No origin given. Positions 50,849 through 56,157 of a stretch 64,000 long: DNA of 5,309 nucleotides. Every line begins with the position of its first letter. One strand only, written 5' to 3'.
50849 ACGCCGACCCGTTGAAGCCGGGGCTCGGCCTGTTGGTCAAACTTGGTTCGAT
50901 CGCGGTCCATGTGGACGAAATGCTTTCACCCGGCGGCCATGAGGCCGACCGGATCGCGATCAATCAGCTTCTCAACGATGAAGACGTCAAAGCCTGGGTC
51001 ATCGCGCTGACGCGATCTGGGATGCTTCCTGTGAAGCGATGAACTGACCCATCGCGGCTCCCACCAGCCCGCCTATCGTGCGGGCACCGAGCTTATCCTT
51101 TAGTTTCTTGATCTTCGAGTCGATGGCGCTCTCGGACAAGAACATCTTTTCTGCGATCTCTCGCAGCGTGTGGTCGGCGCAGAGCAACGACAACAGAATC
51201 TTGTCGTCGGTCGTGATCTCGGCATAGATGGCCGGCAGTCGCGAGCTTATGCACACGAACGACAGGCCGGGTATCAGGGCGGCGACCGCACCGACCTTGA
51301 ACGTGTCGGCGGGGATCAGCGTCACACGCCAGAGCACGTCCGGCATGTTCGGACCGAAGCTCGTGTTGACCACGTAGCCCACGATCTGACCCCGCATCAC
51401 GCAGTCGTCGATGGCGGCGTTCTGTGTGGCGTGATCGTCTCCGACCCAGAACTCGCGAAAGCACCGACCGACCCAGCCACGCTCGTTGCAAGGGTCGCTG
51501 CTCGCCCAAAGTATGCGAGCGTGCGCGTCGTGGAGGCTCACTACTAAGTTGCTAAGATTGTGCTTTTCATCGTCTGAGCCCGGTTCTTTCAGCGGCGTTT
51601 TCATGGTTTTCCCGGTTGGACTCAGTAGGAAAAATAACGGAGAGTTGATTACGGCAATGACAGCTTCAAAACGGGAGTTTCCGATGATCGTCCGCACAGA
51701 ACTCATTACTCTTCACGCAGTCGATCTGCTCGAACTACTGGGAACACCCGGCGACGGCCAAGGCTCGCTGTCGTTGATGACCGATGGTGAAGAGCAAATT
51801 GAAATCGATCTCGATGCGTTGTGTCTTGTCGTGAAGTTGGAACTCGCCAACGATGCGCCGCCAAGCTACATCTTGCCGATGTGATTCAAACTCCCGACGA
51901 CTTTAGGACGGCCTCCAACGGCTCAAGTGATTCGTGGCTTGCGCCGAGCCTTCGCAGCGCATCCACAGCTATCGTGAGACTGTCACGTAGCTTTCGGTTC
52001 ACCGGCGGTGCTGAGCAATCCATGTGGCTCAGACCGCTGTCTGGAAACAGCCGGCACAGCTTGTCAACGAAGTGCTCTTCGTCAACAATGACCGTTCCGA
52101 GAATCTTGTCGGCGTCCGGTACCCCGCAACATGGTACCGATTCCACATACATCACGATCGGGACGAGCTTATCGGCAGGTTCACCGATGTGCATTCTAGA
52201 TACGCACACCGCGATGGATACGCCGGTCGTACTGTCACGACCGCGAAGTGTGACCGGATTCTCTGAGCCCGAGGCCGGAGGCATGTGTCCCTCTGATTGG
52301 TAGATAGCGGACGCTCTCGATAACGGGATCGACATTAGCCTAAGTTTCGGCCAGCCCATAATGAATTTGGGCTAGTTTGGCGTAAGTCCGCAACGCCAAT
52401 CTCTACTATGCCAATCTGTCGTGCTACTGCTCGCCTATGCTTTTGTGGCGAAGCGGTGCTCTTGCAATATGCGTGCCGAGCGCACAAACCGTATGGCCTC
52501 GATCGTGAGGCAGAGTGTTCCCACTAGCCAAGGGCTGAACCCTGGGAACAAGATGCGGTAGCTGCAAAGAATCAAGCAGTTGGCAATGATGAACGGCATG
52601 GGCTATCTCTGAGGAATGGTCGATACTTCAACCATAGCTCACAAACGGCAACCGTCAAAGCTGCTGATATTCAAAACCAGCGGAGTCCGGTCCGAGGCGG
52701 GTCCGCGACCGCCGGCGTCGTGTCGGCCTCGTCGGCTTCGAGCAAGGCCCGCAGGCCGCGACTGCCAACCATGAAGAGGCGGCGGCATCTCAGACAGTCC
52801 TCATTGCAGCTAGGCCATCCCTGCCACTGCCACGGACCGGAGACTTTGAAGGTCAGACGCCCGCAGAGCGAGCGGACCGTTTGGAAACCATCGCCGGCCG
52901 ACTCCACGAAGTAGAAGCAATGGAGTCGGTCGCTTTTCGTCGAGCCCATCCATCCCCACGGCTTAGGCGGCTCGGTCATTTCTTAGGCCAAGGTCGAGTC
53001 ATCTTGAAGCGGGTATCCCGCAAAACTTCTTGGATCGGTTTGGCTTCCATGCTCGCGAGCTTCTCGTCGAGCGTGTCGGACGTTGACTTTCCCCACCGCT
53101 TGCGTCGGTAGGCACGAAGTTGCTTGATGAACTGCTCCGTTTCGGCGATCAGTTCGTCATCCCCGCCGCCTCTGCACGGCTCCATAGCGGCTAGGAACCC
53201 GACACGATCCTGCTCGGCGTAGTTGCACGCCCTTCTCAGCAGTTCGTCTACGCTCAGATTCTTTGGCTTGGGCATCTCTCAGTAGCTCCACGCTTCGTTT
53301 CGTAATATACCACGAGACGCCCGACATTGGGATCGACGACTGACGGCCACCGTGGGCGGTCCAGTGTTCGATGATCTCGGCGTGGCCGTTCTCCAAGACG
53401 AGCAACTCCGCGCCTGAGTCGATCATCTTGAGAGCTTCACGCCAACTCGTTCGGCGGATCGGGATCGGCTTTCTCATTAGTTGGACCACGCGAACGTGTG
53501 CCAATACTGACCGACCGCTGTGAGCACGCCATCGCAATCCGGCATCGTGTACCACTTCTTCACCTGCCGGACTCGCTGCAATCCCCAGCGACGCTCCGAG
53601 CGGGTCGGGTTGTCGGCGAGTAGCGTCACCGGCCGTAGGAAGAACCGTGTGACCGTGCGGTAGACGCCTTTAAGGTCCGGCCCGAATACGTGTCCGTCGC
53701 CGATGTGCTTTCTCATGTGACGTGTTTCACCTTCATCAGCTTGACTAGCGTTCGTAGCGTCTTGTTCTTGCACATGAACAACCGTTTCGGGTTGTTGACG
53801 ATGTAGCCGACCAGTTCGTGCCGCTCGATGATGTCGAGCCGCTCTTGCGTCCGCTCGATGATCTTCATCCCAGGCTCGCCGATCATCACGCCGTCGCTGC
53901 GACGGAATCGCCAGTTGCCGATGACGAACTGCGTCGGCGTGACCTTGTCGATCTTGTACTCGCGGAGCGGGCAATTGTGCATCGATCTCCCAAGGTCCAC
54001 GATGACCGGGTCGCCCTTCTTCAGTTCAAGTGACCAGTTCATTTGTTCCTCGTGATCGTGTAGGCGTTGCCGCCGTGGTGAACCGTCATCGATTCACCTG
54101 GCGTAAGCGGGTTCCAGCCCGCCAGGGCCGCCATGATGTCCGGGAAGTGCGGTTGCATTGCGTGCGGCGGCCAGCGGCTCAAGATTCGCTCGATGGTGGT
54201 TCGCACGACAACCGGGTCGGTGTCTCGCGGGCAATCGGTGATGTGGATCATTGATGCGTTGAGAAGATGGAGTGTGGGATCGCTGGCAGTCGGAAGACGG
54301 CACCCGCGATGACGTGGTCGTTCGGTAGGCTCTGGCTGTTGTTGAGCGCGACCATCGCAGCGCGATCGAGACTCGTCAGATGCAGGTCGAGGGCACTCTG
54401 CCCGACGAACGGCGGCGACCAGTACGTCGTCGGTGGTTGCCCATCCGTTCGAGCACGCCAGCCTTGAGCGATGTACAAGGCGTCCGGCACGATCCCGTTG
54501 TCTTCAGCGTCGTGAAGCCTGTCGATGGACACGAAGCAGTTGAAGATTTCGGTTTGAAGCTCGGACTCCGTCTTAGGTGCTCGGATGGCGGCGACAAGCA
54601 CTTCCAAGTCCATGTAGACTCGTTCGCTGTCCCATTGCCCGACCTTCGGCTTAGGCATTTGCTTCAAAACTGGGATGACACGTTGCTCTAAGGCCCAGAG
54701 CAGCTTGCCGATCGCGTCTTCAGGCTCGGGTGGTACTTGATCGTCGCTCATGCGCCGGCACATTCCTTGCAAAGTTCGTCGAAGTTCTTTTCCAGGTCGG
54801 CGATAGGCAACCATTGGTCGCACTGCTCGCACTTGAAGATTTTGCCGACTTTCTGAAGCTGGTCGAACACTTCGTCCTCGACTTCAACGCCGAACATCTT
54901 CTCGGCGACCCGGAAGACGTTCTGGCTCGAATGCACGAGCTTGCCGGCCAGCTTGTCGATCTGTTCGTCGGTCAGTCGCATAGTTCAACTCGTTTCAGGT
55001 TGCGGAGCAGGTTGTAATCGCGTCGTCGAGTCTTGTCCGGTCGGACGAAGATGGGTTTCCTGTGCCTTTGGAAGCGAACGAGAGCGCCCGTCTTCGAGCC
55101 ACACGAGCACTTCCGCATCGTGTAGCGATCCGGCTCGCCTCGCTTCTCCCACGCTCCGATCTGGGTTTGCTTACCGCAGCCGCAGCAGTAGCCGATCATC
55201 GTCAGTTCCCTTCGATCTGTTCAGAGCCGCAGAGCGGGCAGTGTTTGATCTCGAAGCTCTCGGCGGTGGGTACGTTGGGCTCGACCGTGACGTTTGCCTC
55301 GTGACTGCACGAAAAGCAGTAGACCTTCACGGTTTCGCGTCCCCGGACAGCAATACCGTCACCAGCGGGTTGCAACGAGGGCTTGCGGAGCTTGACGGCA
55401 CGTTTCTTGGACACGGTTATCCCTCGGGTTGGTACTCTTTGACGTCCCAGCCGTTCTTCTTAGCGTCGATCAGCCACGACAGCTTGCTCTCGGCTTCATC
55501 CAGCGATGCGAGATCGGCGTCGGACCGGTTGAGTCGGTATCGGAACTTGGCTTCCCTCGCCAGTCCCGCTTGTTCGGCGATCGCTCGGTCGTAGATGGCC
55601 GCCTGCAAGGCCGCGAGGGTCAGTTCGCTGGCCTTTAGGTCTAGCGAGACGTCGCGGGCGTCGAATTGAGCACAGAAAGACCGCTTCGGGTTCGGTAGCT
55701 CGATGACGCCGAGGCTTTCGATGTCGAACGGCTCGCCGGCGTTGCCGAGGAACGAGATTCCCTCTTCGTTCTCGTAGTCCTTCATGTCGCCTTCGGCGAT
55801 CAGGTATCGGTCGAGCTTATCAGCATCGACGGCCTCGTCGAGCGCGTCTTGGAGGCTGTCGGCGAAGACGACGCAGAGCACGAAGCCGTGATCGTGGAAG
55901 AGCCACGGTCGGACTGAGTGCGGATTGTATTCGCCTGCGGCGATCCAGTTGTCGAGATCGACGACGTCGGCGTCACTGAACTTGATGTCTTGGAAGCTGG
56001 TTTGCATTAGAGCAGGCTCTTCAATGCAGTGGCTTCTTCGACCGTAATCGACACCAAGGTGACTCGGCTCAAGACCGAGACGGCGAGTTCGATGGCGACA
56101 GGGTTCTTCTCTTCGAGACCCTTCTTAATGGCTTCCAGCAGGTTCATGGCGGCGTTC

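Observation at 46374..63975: Family of five near-identical sigma70-like early promoters with an embedded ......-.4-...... operator, plus a diverged sixth copy at the recombinase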

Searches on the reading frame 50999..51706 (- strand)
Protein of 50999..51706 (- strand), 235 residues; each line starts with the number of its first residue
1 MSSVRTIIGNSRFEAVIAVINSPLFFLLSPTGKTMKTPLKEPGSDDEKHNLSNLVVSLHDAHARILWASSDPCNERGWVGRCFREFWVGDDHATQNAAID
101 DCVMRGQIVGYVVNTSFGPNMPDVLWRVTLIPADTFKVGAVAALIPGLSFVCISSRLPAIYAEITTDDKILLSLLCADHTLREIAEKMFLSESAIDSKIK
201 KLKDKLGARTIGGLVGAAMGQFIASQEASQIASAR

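Call 14: search_protein_families(library=pfam, proteins=[window:50999-51706:-], max_evalue=0.01)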
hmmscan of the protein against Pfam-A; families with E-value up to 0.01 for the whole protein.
window:50999-51706:- (235 aa): 2 families
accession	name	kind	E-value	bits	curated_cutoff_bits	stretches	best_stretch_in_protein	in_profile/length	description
PF00196.25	GerE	-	0.0013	18.8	23.5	1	172-210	11-49/57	Bacterial regulatory proteins, luxR family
PF23182.1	PABC_AtC3H46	-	0.0097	16.6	27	0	168-208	23-63/66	AtC3H46 PABC domain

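Call 31: search_protein_families(library=phrogs, proteins=[window:50999-51706:-], max_evalue=0.01)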
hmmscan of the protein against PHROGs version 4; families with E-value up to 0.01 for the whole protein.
window:50999-51706:- (235 aa): 2 families
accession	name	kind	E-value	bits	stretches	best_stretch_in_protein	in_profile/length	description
phrog_3282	-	transcription regulation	0.00012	23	1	174-223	58-107/158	sigma factor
phrog_323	-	transcription regulation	0.0053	17.3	1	165-208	98-194/319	transcriptional regulator, D5-like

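Call 33: search_solved_structures(query=window:50999-51706:-, max_evalue=10, show_alignments=2)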
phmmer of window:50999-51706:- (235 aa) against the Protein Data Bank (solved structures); distinct sequences matched with E-value up to 10: 9.
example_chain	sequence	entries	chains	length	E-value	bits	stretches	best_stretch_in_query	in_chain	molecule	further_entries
1zlj_A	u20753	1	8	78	0.0045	19.5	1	163-209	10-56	Dormancy Survival Regulator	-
1zlk_A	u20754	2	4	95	0.0055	19.3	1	162-209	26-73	Dormancy Survival Regulator | TWO COMPONENT TRANSCRIPTIONAL REGULATORY PROTEIN DEVR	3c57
3c3w_A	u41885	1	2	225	0.013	18.1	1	161-209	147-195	TWO COMPONENT TRANSCRIPTIONAL REGULATORY PROTEIN DEVR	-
1fse_A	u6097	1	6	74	0.016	17.8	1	165-210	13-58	GERE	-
3kln_A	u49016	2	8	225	0.44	13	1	159-210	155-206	Transcriptional regulator, LuxR family | Transcriptional regulator VpsT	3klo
1i1g_A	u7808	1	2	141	1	11.9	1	166-205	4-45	TRANSCRIPTIONAL REGULATOR LRPA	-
2w29_A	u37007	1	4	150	1.4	11.4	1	167-206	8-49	PROBABLE TRANSCRIPTIONAL REGULATORY PROTEIN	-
2vbw_A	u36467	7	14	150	1.6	11.2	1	167-206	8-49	TRANSCRIPTIONAL REGULATORY PROTEIN | PROBABLE TRANSCRIPTIONAL REGULATORY PROTEIN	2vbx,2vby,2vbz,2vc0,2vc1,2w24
2ivm_A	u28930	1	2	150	1.6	11.2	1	167-206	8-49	TRANSCRIPTIONAL REGULATORY PROTEIN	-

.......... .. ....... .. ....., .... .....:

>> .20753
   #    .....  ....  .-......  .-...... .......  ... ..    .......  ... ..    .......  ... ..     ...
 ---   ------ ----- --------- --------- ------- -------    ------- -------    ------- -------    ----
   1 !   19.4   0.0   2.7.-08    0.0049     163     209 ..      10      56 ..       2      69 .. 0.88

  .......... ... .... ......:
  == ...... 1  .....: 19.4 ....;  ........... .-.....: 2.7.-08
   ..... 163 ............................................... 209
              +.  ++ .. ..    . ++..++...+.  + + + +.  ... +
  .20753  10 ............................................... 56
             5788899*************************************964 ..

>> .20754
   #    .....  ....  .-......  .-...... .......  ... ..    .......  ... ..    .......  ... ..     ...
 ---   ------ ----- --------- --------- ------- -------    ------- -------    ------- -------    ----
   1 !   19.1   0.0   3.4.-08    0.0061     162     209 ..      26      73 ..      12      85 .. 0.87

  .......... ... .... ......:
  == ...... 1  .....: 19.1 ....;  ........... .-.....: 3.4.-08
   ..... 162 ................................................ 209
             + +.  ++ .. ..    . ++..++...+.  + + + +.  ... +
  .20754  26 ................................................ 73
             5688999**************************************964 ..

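Call 54: find_homologous_proteins(query=window:50999-51604:-)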
Query window:50999-51604:- (201 aa): 3 proteins with E <= 0.001 among 341 candidates.
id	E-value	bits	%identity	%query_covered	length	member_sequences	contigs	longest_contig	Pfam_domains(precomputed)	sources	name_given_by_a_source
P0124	5.1e-130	449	100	100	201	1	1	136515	-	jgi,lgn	-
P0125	5.0e-32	129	43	92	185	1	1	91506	-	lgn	-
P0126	4.1e-30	123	42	94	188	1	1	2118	PF00196.26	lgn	-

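Call 56: find_encoding_contigs(protein=P0125, flank=10000, max_places=2)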
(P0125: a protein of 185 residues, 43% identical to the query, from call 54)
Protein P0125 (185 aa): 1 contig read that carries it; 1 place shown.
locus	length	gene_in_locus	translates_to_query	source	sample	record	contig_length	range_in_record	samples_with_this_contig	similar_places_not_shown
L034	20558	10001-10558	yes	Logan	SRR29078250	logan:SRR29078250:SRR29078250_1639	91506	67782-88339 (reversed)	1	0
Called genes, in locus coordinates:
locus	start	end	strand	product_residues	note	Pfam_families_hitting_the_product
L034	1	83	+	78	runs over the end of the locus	-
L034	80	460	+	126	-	-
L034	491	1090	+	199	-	-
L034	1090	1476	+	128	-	-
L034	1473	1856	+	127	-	-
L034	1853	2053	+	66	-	-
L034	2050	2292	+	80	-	-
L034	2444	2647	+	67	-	-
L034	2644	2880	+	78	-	-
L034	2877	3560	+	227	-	-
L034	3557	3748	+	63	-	PF10049:DUF2283 (weak)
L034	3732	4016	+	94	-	-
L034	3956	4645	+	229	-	-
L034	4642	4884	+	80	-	-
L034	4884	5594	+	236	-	PF13328:HD_4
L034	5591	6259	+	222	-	-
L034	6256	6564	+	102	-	-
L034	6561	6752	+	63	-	-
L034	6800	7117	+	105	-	-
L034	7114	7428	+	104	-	-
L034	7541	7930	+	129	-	-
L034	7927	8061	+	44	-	-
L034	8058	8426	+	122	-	-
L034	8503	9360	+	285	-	PF14378:PAP2_3, PF01569:PAP2 (weak)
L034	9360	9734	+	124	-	-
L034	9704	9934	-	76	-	-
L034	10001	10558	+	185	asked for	-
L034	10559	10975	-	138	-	-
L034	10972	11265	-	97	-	-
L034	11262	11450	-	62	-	-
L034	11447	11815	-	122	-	PF00472:RF-1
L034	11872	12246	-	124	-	-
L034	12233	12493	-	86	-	-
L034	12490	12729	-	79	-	-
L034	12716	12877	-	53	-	-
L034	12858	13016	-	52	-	-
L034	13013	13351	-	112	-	-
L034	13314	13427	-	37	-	-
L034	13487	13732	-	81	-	-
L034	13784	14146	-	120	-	-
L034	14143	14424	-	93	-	-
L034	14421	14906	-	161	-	-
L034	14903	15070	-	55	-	-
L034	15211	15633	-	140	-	-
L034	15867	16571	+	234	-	PF00239:Resolvase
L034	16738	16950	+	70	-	-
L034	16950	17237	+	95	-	-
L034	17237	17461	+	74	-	-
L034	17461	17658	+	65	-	-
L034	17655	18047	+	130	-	PF00583:Acetyltransf_1, PF13302:Acetyltransf_3, PF13673:Acetyltransf_10, PF13508:Acetyltransf_7, PF14542:Acetyltransf_CG (weak), PF08445:FR47 (weak)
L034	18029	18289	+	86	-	-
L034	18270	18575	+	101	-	-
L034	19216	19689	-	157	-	-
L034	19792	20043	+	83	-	-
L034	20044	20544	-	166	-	PF00847:AP2 (weak)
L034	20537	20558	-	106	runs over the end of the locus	-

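Call 57: find_encoding_contigs(protein=P0126, flank=10000, max_places=2)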
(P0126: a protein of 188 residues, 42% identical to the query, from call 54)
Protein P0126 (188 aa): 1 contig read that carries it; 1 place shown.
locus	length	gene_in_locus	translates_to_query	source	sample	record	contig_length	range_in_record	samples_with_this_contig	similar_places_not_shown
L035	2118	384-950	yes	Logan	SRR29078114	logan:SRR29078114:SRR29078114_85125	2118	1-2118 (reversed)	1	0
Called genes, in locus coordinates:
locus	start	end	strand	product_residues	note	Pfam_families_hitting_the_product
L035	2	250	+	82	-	?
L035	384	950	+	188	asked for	PF00196:GerE (faint)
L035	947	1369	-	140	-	PF00188:CAP (weak)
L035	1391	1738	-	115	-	-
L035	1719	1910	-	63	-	-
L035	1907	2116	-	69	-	?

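Call 82: predict_structure(alignment_id=A4)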
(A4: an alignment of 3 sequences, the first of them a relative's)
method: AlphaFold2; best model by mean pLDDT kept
length: 201 residues; sequences in the alignment: 3
mean_pLDDT: 64.3   pTM: 0.57
mean pLDDT of the five models: 64.3, 61.6, 53.9, 52.7, 50.7
residues with pLDDT >= 90: 15; 70-90: 83; 50-70: 53; < 50: 50
segments of 3 or more residues with pLDDT < 50: 1-17, 37-48, 53-56, 186-201
pLDDT, mean of each block of 10 residues (from residue 1): 29 42 79 59 41 54 77 72 61 77 58 80 69 78 82 92 89 75 47 28 26
secondary structure, 60 per line:
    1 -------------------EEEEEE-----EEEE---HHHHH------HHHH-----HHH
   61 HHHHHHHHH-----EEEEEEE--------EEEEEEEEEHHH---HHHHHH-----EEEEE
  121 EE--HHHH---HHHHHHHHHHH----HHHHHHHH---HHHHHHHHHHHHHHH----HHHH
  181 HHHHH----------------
elements in order: E20-25 E31-34 H38-42 H49-52 H58-69 E75-81 E90-98 H105-110 E116-122 H125-128 H132-142 H147-154 H158-172 H177-185

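Call 86: fold_search(model_id=the predicted structure, library=pdb)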
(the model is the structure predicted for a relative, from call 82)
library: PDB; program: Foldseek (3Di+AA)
matches with E <= 10: 639; with E <= 0.001: 21
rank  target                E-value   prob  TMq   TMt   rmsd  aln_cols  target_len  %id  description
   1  7dwm_A                1.0e-06  1.00  0.30  0.28   9.9       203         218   15  Crystal structure of the phage VqmA-DPO complex (released 2021-05-05)
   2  7dwm_B                1.4e-06  1.00  0.33  0.31  12.8       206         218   14  Crystal structure of the phage VqmA-DPO complex (released 2021-05-05)
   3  6kju_A                2.1e-06  1.00  0.34  0.31  10.3       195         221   16  Huge conformation shift of Vibrio cholerae VqmA dimer in the absence of target DNA provides insight into DNA-binding m (released 2019-11-13)
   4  6ugl_B                2.2e-06  1.00  0.34  0.32  10.4       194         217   17  Vibrio cholerae quorum-sensing receptor VqmA bound to its autoinducer ligand DPO (released 2020-01-29)
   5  6ide_B                2.7e-06  1.00  0.34  0.32   8.7       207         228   14  Crystal structure of the Vibrio cholera VqmA-Ligand-DNA complex provides molecular mechanisms for drug design (released 2019-01-16)
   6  6kju_B                3.7e-06  1.00  0.35  0.32   9.3       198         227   15  Huge conformation shift of Vibrio cholerae VqmA dimer in the absence of target DNA provides insight into DNA-binding m (released 2019-11-13)
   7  6ide_A                4.4e-06  1.00  0.33  0.31   9.6       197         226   15  Crystal structure of the Vibrio cholera VqmA-Ligand-DNA complex provides molecular mechanisms for drug design (released 2019-01-16)
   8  6ugl_A                5.9e-06  1.00  0.34  0.32   9.1       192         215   15  Vibrio cholerae quorum-sensing receptor VqmA bound to its autoinducer ligand DPO (released 2020-01-29)
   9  8a5r                  2.7e-05  1.00  0.36  0.35  10.9       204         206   16  Crystal structure of light-activated DNA-binding protein EL222 from Erythrobacter litoralis crystallized and measured in (released 2023-07-05)
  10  7r3h_C                1.1e-04  1.00  0.27  0.23  16.7       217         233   12  PROSS optimitzed variant of RhlR (75 mutations) in complex with native autoinducer C4-HSL (released 2022-12-14)
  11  3qp5_C                1.2e-04  1.00  0.28  0.24  19.1       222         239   10  Crystal structure of CviR bound to antagonist chlorolactone (CL) (released 2011-03-30)
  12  3p7n_A                1.3e-04  1.00  0.31  0.32   9.9       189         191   15  Crystal structure of light activated transcription factor El222 from Erythrobacter litoralis (released 2011-05-25)
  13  7v7w_A                3.3e-04  1.00  0.39  0.29   8.0       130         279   10  Crystal Structure of the Heterodimeric HIF-3a:ARNT Complex with oleoylethanolamide (OEA) (released 2022-05-18)
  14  3qp5_D                3.7e-04  0.99  0.27  0.23  19.6       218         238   10  Crystal structure of CviR bound to antagonist chlorolactone (CL) (released 2011-03-30)
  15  7v7l_A                4.7e-04  1.00  0.37  0.28   7.9       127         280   11  Crystal Structure of the Heterodimeric HIF-3a:ARNT Complex (released 2022-05-18)
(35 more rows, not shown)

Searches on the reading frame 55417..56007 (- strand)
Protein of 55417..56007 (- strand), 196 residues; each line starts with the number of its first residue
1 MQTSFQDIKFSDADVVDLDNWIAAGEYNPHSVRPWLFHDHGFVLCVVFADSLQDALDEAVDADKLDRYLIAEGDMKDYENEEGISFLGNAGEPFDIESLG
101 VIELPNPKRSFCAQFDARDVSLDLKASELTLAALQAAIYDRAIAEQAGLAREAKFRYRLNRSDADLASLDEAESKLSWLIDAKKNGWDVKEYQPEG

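Call 14: search_protein_families(library=pfam, proteins=[window:55417-56007:-], max_evalue=0.01)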
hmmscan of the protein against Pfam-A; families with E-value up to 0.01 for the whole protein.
window:55417-56007:- (196 aa): 0 families

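Call 31: search_protein_families(library=phrogs, proteins=[window:55417-56007:-], max_evalue=0.01)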
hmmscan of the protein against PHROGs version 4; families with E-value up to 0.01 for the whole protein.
window:55417-56007:- (196 aa): 0 families

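Call 100: search_protein_families(library=pfam, proteins=[window:55417-56007:-], max_evalue=0.1)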
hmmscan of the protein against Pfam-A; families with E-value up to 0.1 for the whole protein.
window:55417-56007:- (196 aa): 1 family
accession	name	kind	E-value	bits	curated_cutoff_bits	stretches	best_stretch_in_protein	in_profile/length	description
PF24556.1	SH3_Myosin-XVIIIa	-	0.016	15.5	27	0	22-50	13-41/65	Unconventional myosin-XVIIIa SH3 domain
